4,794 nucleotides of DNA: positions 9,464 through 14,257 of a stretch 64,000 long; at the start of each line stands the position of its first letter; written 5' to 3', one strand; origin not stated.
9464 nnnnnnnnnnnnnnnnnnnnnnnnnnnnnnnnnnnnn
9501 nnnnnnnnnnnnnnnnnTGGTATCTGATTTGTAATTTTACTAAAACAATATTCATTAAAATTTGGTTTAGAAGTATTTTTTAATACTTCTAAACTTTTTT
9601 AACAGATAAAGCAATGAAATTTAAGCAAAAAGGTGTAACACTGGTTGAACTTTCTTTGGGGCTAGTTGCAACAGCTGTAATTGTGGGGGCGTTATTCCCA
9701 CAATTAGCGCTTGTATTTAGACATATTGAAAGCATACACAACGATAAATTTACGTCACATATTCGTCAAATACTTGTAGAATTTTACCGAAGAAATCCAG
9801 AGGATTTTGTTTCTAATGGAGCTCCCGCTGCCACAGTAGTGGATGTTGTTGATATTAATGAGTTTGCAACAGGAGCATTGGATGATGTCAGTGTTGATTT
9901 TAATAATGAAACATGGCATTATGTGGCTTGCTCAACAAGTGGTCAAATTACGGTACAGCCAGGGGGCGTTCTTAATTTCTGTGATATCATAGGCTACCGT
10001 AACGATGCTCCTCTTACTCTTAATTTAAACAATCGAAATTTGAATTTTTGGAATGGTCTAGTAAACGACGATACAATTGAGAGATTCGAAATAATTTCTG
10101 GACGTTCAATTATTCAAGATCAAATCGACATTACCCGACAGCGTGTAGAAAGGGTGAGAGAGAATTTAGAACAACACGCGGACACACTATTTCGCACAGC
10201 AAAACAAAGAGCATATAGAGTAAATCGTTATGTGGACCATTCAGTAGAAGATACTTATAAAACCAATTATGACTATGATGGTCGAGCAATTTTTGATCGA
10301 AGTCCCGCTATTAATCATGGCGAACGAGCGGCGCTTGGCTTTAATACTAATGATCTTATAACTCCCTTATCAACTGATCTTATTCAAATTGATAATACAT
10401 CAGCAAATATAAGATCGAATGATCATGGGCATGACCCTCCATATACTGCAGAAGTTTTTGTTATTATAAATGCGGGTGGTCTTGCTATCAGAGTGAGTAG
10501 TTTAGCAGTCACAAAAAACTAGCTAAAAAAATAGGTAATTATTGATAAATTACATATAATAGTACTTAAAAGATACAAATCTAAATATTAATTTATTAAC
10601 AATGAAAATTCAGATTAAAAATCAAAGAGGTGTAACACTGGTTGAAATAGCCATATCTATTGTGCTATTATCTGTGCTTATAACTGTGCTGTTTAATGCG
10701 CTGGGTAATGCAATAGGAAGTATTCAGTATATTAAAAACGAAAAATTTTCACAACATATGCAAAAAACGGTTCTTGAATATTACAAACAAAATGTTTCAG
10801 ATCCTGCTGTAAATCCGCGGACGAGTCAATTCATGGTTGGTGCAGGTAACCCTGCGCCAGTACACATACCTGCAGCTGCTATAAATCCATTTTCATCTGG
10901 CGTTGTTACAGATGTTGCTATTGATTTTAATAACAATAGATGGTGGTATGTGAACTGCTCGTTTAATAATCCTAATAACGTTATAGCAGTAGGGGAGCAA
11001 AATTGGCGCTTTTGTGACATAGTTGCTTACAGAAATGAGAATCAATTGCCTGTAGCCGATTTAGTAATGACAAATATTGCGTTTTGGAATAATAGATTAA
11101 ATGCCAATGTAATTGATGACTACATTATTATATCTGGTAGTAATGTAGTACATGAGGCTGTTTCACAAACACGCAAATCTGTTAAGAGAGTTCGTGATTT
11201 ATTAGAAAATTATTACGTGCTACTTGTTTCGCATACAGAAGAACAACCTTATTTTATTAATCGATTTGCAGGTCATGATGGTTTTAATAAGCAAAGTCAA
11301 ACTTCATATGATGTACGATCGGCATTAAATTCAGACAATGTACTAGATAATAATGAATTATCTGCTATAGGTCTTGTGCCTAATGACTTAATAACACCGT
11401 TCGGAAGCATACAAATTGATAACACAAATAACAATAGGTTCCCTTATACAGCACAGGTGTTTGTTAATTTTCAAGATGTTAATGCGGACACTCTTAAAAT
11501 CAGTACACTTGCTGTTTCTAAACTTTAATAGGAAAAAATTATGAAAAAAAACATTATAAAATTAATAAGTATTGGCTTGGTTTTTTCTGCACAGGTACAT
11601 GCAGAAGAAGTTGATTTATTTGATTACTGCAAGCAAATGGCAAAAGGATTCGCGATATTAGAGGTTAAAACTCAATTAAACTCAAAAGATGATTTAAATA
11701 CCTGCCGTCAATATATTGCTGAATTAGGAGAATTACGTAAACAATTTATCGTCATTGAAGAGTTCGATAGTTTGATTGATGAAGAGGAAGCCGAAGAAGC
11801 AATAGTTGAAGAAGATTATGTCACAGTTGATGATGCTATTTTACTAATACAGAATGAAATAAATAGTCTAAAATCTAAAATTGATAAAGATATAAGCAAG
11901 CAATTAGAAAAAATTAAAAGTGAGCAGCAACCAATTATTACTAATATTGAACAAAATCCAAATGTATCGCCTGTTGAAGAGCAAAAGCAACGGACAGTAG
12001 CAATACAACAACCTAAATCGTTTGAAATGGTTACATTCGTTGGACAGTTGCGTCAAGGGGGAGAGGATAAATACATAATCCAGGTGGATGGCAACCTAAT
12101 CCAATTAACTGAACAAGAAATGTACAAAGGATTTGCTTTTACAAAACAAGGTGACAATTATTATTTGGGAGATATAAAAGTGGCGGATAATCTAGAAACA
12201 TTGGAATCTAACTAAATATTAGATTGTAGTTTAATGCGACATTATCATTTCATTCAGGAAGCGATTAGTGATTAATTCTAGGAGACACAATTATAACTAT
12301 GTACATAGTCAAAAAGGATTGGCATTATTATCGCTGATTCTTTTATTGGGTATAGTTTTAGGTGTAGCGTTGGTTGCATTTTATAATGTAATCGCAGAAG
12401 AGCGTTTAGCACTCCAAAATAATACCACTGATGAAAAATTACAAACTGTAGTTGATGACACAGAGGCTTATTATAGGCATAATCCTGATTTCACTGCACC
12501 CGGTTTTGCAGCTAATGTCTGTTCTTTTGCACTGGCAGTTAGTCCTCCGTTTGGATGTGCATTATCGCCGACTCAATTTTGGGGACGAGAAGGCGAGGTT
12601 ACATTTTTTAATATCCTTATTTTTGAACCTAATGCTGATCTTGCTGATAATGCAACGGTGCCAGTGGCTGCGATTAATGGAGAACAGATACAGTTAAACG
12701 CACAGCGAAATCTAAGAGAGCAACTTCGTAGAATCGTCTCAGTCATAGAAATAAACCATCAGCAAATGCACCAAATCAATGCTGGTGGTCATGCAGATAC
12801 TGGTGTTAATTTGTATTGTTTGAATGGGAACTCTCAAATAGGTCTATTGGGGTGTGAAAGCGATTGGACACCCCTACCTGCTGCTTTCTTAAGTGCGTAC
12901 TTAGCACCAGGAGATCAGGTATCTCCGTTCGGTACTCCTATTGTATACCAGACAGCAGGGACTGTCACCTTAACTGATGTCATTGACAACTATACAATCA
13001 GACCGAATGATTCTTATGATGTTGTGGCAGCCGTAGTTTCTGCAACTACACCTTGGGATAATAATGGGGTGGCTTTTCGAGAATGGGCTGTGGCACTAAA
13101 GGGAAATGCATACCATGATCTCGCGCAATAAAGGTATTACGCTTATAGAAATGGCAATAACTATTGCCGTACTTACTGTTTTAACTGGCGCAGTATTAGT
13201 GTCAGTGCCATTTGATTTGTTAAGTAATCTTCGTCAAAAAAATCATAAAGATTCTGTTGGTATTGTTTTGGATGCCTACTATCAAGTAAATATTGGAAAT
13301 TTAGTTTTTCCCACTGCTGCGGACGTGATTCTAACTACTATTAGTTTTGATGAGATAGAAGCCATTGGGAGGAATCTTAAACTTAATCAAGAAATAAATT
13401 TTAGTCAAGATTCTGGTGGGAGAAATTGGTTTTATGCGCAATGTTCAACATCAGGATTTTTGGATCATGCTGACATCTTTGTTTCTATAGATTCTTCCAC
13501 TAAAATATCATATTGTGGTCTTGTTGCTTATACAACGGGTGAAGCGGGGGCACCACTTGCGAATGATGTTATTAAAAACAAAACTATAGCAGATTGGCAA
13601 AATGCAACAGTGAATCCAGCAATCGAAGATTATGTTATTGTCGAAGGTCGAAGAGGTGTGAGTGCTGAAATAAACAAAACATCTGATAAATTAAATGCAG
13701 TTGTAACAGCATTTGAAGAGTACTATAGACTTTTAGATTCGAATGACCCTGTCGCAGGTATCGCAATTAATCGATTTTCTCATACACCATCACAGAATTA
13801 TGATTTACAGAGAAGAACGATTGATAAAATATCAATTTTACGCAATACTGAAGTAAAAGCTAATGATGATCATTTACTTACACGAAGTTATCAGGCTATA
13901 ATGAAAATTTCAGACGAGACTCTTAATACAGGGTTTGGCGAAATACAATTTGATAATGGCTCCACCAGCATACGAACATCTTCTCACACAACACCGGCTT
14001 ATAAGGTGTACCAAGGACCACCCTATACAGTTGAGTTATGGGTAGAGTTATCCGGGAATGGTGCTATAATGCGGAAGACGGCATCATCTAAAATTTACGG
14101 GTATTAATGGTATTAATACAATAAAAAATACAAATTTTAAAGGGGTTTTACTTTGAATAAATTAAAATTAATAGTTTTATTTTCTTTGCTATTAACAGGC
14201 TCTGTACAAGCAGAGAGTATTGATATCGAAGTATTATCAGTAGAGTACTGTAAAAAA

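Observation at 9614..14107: Three paralogous ~300-aa minor pilin-like proteins plus one Glu5-less pilin-like protein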

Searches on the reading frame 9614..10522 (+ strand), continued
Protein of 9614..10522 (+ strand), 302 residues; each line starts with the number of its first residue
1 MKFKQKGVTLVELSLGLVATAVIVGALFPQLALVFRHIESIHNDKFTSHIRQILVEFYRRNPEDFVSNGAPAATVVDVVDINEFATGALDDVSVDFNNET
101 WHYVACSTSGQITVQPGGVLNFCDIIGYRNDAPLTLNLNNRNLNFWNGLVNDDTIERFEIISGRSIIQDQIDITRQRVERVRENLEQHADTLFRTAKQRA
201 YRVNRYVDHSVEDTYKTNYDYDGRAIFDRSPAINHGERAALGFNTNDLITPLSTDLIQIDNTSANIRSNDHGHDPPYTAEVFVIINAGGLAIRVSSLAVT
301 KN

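Call 101: find_encoding_contigs(protein=P0021, flank=8000, max_places=1)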
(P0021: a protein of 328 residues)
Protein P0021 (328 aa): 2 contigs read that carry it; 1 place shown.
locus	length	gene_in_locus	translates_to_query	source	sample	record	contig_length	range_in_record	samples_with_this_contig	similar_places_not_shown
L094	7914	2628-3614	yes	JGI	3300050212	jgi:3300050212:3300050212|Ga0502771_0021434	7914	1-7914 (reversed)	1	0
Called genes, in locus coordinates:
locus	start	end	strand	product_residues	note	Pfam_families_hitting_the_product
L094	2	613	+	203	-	?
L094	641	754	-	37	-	-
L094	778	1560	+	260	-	-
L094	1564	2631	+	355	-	PF00437:T2SSE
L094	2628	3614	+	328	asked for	-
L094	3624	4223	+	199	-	-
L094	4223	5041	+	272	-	PF06750:A24_N_bact, PF01478:Peptidase_A24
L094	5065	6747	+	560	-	PF13708:DUF4942, PF05175:MTS (weak)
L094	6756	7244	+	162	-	-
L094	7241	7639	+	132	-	-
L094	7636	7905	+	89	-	-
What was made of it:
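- On Type IV pilin-like proteins (class III signal peptide): A peptidase follows B in L094 (call 101).
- One locus has a prepilin peptidase directly after B (call 101).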

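Call 102: find_encoding_contigs(protein=P0056, flank=5000, max_places=2)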
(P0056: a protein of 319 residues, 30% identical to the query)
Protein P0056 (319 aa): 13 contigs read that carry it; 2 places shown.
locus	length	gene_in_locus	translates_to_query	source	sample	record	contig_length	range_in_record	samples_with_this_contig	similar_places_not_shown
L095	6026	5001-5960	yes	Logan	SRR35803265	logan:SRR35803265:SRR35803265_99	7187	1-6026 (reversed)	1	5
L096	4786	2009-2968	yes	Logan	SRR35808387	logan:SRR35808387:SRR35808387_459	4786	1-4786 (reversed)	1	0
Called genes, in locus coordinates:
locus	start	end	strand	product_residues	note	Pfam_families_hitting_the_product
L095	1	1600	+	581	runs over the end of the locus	PF05157:MshEN, PF00437:T2SSE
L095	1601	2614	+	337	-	PF00482:T2SSF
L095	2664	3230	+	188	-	PF07963:N_methyl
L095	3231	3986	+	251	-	-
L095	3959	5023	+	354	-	PF00437:T2SSE, PF04851:ResIII (weak)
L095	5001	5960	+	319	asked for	PF07963:N_methyl (weak)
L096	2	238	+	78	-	?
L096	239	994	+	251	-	-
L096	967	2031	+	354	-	PF00437:T2SSE, PF04851:ResIII (weak)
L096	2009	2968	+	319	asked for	PF07963:N_methyl (weak)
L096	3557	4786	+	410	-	?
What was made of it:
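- Closest known: MSHA-type pilus machinery. Same: One related operon's ATPase carries the MshEN domain (call 102).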

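Call 108: search_protein_families(library=phrogs, proteins=[window:9614-10519:+], max_evalue=0.01)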
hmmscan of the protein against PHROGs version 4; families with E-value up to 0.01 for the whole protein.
window:9614-10519:+ (302 aa): 0 families

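Call 109: get_annotated_region(hit=H12, flank=12000)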
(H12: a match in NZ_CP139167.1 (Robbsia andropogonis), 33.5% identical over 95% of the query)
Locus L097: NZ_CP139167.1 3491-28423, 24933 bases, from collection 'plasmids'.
description: Robbsia andropogonis strain BLB1 plasmid p3, complete sequence
organism: Robbsia andropogonis (NCBI taxid 28092)
taxonomy: Bacteria; Pseudomonadota; Betaproteobacteria; Burkholderiales; Burkholderiaceae; Robbsia; Robbsia andropogonis
host: -; source: Areca catechu; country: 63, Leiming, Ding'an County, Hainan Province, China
typing (MOB-suite, as given by PLSDB): non-mobilizable
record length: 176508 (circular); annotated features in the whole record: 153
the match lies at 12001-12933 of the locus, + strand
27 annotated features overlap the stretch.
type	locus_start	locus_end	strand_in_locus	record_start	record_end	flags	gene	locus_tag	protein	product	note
CDS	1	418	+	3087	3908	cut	-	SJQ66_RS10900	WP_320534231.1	transglycosylase SLT domain-containing protein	-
CDS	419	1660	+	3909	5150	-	-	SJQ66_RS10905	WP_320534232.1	hypothetical protein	-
CDS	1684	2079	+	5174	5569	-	-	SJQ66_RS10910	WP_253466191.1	lytic transglycosylase domain-containing protein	-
CDS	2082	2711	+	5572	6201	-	-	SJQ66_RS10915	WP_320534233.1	hypothetical protein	-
CDS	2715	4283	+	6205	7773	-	-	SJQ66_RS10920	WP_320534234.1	hypothetical protein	-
CDS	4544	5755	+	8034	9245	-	-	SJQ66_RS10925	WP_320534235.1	hypothetical protein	-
CDS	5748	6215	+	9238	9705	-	-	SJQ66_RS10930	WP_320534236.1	hypothetical protein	-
CDS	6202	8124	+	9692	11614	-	-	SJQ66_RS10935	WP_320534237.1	ATPase, T2SS/T4P/T4SS family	-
CDS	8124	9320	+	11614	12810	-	-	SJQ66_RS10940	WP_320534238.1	type II secretion system F family protein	-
CDS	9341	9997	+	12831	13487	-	-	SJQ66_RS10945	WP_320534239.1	type II secretion system protein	-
CDS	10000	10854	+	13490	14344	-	-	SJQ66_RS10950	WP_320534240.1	hypothetical protein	-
CDS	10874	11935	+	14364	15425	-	-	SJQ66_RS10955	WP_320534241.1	ATPase, T2SS/T4P/T4SS family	-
CDS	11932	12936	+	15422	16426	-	-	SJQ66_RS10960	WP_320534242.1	prepilin-type N-terminal cleavage/methylation domain-containing protein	-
CDS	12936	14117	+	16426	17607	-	-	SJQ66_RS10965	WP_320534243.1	hypothetical protein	-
CDS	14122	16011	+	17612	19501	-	-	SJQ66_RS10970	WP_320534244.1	hypothetical protein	-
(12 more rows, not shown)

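Call 110: get_annotated_region(hit=H14, flank=12000)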
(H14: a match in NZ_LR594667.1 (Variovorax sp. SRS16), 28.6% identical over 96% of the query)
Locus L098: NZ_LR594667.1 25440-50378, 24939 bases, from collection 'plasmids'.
description: Variovorax sp. SRS16 plasmid 2
organism: Variovorax sp. SRS16 (NCBI taxid 282217)
taxonomy: Bacteria; Pseudomonadota; Betaproteobacteria; Burkholderiales; Comamonadaceae; Variovorax; Variovorax sp. SRS16
host: -; source: linuron-contaminated soil; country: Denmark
typing (MOB-suite, as given by PLSDB): non-mobilizable
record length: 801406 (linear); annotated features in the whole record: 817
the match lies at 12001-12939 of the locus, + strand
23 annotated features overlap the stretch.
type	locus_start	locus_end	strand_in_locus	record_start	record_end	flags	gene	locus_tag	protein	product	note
CDS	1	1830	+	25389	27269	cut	-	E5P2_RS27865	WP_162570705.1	hypothetical protein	-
CDS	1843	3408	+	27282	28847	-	-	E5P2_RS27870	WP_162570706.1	hypothetical protein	-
CDS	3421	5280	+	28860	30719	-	-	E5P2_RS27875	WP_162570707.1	hypothetical protein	-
CDS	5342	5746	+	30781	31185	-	-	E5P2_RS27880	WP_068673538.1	hypothetical protein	-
CDS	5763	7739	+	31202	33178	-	-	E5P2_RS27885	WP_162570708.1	ATPase, T2SS/T4P/T4SS family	-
CDS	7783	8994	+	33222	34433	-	-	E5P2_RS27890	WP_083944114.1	type II secretion system F family protein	-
CDS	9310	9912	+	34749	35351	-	-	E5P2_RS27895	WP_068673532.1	type II secretion system protein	-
CDS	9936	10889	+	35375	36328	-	-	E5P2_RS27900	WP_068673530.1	hypothetical protein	-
CDS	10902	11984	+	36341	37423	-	-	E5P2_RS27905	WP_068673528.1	PilT/PilU family type 4a pilus ATPase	GO:0043107 - type IV pilus-dependent motility [Evidence IEA]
CDS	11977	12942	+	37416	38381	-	-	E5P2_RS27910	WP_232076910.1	type II secretion system protein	-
CDS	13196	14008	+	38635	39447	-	-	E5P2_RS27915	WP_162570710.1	hypothetical protein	-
CDS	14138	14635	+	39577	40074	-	-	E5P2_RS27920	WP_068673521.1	dihydrofolate reductase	-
CDS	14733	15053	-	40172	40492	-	-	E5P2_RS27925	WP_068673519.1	hypothetical protein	-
CDS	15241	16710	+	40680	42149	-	-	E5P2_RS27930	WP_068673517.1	hypothetical protein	-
CDS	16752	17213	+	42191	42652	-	-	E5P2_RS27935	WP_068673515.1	hypothetical protein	-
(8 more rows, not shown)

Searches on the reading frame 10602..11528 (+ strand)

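Call 5: search_protein_families(library=pfam, proteins=[window:10602-11528:+], max_evalue=10)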
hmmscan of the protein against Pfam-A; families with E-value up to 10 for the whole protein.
window:10602-11528:+ (308 aa): 3 families
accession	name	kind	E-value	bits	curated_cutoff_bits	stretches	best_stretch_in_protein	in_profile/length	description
PF07963.17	N_methyl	-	4.7e-06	26.4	21.2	1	6-31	2-27/27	Prokaryotic N-terminal methylation motif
PF04964.19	Flp_Fap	-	0.043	14.1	32.2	1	5-37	2-34/46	Flp/Fap pilin component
PF19944.4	DUF6406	-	0.18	12.5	26.9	1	127-143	55-71/84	Family of unknown function (DUF6406)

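Call 12: search_protein_families(library=ncbifam, proteins=[window:10602-11528:+], max_evalue=1)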
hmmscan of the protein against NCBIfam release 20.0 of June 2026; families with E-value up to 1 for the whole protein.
window:10602-11528:+ (308 aa): 7 families
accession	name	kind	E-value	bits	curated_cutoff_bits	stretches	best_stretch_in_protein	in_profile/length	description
TIGR02532.1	IV_pilin_GFxxxE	domain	0.0035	17.1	16.3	1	8-30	1-23/24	prepilin-type N-terminal cleavage/methylation domain-containing protein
NF007660.0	PRK10332.1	equivalog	0.031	14.8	86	1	1-31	1-31/107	prepilin-type N-terminal cleavage/methylation domain-containing protein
TIGR01710.1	typeII_sec_gspG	equivalog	0.038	14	88.85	1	9-132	1-117/134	type II secretion system major pseudopilin GspG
NF007800.0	PRK10506.1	equivalog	0.05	13.4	158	1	3-65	3-58/163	prepilin peptidase-dependent protein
NF041013.1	T4P_ComGE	equivalog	0.057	13.5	49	1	6-57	1-53/83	competence type IV pilus minor pilin ComGE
TIGR02599.1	TIGR02599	subfamily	0.071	12.3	256.5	1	10-71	1-62/361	Verru_Chthon cassette protein C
NF047828.1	T3SSXpsI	equivalog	0.098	12.7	150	1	8-44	1-37/132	type II secretion system protein XpsI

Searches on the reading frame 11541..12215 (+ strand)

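Call 4: search_protein_families(library=pfam, proteins=[window:11541-12215:+], max_evalue=0.1)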
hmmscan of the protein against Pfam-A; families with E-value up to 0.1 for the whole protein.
window:11541-12215:+ (224 aa): 2 families
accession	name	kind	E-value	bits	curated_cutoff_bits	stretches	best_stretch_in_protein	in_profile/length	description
PF00873.25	ACR_tran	-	0.0028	15.9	28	1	94-193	97-197/1021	AcrB/AcrD/AcrF family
PF20406.3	SAM_KSR1_N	-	0.06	13.3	23.1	0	101-124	27-50/54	Kinase suppressor RAS 1 N-terminal helical hairpin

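Call 12: search_protein_families(library=ncbifam, proteins=[window:11541-12215:+], max_evalue=1)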
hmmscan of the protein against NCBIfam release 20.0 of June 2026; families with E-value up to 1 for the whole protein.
window:11541-12215:+ (224 aa): 2 families
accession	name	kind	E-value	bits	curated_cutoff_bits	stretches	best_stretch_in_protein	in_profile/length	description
TIGR04342.1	EXLDI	subfamily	0.058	13.7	32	1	90-129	79-117/124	EXLDI protein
NF009647.0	PRK13182.1-2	equivalog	0.069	13.2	165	1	51-138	46-135/176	chromosome-anchoring protein RacA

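Call 108: search_protein_families(library=phrogs, proteins=[window:11541-12212:+], max_evalue=0.01)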
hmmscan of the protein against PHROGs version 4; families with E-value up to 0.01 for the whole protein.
window:11541-12212:+ (224 aa): 0 families

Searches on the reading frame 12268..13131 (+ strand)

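Call 5: search_protein_families(library=pfam, proteins=[window:12268-13131:+], max_evalue=10)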
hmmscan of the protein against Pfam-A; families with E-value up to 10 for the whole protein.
window:12268-13131:+ (287 aa): 1 family
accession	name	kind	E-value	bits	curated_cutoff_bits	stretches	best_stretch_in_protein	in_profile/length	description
PF09763.15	Sec3_CC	-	0.015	15.6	27.1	1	138-174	74-109/133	Exocyst complex component Sec3, coiled-coil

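Call 12: search_protein_families(library=ncbifam, proteins=[window:12268-13131:+], max_evalue=1)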
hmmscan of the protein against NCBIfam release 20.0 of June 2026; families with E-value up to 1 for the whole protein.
window:12268-13131:+ (287 aa): 0 families

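Call 108: search_protein_families(library=phrogs, proteins=[window:12268-13128:+], max_evalue=0.01)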
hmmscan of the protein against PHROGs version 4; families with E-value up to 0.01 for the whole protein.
window:12268-13128:+ (287 aa): 0 families

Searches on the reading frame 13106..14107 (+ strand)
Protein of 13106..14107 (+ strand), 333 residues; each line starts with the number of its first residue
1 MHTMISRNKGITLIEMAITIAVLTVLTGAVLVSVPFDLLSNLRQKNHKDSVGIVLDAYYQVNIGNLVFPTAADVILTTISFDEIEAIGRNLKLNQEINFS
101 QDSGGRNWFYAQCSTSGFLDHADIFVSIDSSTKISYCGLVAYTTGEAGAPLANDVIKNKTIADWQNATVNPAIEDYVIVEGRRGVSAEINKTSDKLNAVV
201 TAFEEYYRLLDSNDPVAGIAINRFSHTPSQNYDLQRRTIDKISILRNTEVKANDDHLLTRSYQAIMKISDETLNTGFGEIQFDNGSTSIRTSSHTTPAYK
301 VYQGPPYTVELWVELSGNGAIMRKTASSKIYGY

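Call 5: search_protein_families(library=pfam, proteins=[window:13106-14107:+], max_evalue=10)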
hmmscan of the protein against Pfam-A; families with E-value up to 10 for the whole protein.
window:13106-14107:+ (333 aa): 1 family
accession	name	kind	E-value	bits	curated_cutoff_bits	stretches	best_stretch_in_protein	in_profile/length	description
PF07963.17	N_methyl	-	4.8e-05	23.2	21.2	1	6-31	2-27/27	Prokaryotic N-terminal methylation motif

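Call 12: search_protein_families(library=ncbifam, proteins=[window:13106-14107:+], max_evalue=1)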
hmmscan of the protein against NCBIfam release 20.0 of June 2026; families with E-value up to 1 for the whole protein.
window:13106-14107:+ (333 aa): 7 families
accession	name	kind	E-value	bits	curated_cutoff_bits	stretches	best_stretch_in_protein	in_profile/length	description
TIGR02532.1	IV_pilin_GFxxxE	domain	0.0078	16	16.3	1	9-31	2-24/24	prepilin-type N-terminal cleavage/methylation domain-containing protein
TIGR01710.1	typeII_sec_gspG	equivalog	0.0093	16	88.85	1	9-117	1-108/134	type II secretion system major pseudopilin GspG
NF041775.1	typeIV_PilA_Myxo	equivalog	0.012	15.6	400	1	6-29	8-31/214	type IV pilin protein PilA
TIGR01809.1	Shik-DH-AROM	equivalog_domain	0.035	13.3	196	1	4-68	177-241/282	shikimate dehydrogenase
NF041013.1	T4P_ComGE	equivalog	0.054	13.6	49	1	7-34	2-29/83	competence type IV pilus minor pilin ComGE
TIGR01708.2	typeII_sec_gspH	equivalog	0.063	13.3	80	1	9-44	2-38/169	type II secretion system minor pseudopilin GspH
NF040999.1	pilin_ComGC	equivalog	0.14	12.3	75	1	9-35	2-25/84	competence type IV pilus major pilin ComGC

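Call 14: search_solved_structures(query=window:13106-14107:+, max_evalue=10)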
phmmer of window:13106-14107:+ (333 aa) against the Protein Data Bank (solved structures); distinct sequences matched with E-value up to 10: 0.

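Call 81: predict_structure(alignment_id=A6)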
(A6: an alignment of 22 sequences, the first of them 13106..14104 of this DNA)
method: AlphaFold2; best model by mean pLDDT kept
length: 333 residues; sequences in the alignment: 22
mean_pLDDT: 80.5   pTM: 0.76
mean pLDDT of the five models: 80.5, 78.6, 78.3, 76.9, 76.6
residues with pLDDT >= 90: 105; 70-90: 157; 50-70: 58; < 50: 13
segments of 3 or more residues with pLDDT < 50: 292-302
pLDDT, mean of each block of 10 residues (from residue 1): 59 87 86 81 92 93 84 68 90 84 90 78 68 84 80 74 69 87 91 95 92 80 81 63 84 81 91 93 79 45 68 83 85 50
secondary structure, 60 per line:
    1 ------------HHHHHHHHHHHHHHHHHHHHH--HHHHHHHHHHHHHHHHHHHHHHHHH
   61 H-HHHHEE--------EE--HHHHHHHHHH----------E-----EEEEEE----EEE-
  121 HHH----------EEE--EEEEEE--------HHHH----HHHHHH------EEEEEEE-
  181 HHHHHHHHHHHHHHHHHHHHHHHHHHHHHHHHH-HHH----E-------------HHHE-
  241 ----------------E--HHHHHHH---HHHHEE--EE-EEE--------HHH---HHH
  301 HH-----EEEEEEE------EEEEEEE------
elements in order: H13-33 H36-61 H63-66 H81-90 E107-112 E117-119 E134-136 E139-144 H153-156 H161-166 E173-179 H181-213 H260-266 H270-273 E281-283 H298-302 E308-314 E321-327

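Call 98: find_related_loci(query=A9, collection=metagenome_contigs, flank=10000)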
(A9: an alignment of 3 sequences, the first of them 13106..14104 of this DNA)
Query A9 (333 aa) in metagenome_contigs; peptide patterns used: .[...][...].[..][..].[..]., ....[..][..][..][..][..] (x = any residue, [..] = any of these).
229 stretches matched a pattern, but none encodes a relative of the query by tblastn (E <= 1e-3).

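Call 108: search_protein_families(library=phrogs, proteins=[window:13106-14104:+], max_evalue=0.01)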
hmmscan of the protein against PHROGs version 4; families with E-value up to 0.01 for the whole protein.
window:13106-14104:+ (333 aa): 0 families
